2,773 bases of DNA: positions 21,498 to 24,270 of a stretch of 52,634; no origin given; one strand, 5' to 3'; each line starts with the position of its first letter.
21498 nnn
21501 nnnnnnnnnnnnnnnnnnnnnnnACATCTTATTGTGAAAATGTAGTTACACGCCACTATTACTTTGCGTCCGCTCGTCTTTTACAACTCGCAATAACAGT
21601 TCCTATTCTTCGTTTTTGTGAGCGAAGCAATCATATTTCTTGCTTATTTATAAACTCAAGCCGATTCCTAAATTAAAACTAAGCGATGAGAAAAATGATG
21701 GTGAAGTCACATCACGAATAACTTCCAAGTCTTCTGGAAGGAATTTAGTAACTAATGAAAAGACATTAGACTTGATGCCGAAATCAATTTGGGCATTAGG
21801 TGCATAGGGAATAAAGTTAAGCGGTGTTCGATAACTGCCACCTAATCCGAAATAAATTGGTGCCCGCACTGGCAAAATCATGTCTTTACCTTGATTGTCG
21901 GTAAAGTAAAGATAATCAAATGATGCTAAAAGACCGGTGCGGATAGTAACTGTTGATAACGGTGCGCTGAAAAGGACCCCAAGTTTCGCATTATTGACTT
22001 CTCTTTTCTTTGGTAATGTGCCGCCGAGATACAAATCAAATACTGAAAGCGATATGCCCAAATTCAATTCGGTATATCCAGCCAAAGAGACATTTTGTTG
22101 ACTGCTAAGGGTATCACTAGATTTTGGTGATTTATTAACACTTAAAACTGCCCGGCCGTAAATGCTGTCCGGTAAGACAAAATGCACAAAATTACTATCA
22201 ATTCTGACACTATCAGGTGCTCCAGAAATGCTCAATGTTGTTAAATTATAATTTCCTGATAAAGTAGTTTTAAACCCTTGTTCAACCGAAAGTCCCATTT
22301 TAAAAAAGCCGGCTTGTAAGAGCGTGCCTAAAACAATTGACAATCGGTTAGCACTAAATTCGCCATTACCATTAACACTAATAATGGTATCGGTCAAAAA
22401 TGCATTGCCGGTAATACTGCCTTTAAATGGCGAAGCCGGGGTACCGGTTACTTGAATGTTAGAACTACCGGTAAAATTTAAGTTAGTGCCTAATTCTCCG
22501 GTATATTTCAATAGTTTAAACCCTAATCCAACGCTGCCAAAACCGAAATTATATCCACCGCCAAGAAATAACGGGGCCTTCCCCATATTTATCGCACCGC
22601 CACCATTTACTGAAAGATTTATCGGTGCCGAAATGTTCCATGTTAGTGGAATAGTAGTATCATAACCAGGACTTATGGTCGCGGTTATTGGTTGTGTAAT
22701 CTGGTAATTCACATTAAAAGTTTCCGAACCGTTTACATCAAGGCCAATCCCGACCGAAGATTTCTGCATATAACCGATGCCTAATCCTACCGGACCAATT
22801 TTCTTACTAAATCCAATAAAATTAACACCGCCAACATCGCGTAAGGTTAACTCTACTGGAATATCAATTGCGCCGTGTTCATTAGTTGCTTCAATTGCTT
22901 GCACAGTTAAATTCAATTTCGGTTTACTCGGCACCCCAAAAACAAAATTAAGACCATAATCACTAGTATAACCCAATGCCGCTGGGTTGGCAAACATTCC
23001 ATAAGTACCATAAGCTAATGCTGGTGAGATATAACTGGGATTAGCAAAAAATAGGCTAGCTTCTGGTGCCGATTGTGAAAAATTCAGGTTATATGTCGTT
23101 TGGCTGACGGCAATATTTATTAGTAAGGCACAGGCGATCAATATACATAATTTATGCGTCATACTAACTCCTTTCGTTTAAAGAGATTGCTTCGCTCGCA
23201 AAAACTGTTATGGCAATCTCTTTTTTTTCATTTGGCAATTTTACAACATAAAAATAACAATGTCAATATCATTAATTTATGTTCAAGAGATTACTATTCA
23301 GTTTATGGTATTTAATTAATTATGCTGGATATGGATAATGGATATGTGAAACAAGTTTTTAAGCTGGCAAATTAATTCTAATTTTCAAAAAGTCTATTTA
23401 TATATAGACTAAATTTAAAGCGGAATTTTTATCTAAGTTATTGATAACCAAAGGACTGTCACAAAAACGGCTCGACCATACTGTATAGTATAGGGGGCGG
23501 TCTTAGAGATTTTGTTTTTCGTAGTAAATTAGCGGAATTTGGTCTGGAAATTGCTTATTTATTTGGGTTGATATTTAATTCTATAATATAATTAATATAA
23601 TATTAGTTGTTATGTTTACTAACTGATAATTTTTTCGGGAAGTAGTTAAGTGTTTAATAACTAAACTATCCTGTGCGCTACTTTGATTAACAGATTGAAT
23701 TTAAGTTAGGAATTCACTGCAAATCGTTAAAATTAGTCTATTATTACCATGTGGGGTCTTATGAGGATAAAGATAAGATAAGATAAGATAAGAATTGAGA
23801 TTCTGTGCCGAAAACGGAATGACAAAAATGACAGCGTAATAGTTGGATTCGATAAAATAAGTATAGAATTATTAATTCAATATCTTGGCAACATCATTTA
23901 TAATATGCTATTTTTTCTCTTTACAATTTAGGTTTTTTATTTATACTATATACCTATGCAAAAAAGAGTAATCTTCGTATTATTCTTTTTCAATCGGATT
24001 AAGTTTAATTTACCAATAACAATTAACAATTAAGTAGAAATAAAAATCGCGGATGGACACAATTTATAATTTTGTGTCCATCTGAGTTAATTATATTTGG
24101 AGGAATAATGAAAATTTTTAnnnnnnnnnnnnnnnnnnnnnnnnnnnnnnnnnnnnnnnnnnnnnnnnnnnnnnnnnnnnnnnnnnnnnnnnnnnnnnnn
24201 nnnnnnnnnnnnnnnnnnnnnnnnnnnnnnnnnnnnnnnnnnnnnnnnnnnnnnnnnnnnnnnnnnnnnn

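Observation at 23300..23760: Copy A of a ~460-nt conserved noncoding element with islands of perfect identity to a second, inverted copy 28.5 kb away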

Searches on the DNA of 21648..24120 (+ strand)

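Call 8: search_rna_families(source=window, start=23150, end=24120, threshold=evalue, max_evalue=10)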
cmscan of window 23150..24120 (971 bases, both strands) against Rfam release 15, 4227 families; matches with E-value up to 10: 3.
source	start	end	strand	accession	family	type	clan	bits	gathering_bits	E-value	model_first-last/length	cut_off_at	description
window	23800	23881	-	RF02085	Yar_1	Gene; lncRNA;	-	16.8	50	0.7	1-74/74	no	Yellow-achaete intergenic RNA conserved region 1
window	24036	24100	-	RF00903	mir-359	Gene; miRNA;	-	16.7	68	4.7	1-83/83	no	mir-359 microRNA precursor family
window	24049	24120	-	RF01472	rli40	Gene; sRNA;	-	12.4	100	2.2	191-263/263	5'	Listeria sRNA rli40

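Call 54: search_dna_similar(query=window:23330-23780:+, collection=phages, mode=distant, max_evalue=0.01)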
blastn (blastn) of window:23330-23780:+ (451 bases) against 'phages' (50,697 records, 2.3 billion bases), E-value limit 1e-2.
No match.

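Call 55: search_dna_similar(query=window:23330-23780:+, collection=plasmids, mode=distant, max_evalue=0.01)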
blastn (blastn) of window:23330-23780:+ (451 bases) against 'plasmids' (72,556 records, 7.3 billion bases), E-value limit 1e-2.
No match.
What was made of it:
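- On Phage or plasmid sequence: No blastn match at E up to 0.01 (calls 54, 55).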

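Call 90: search_rna_families(source=L003, start=9300, end=10010, threshold=evalue, max_evalue=5)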
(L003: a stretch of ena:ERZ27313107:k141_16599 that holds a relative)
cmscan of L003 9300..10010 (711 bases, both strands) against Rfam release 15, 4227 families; matches with E-value up to 5: 2.
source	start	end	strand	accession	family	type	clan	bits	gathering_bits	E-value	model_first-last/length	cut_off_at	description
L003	9683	9747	+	RF04067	mir-4520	Gene; miRNA;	-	14.5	90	3.4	1-70/70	no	mir-4520 microRNA precursor family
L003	9338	9439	+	RF02189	ST7-OT4_3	Gene; lncRNA;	-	11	50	4.6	189-302/302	no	ST7 overlapping transcript 4 conserved region 3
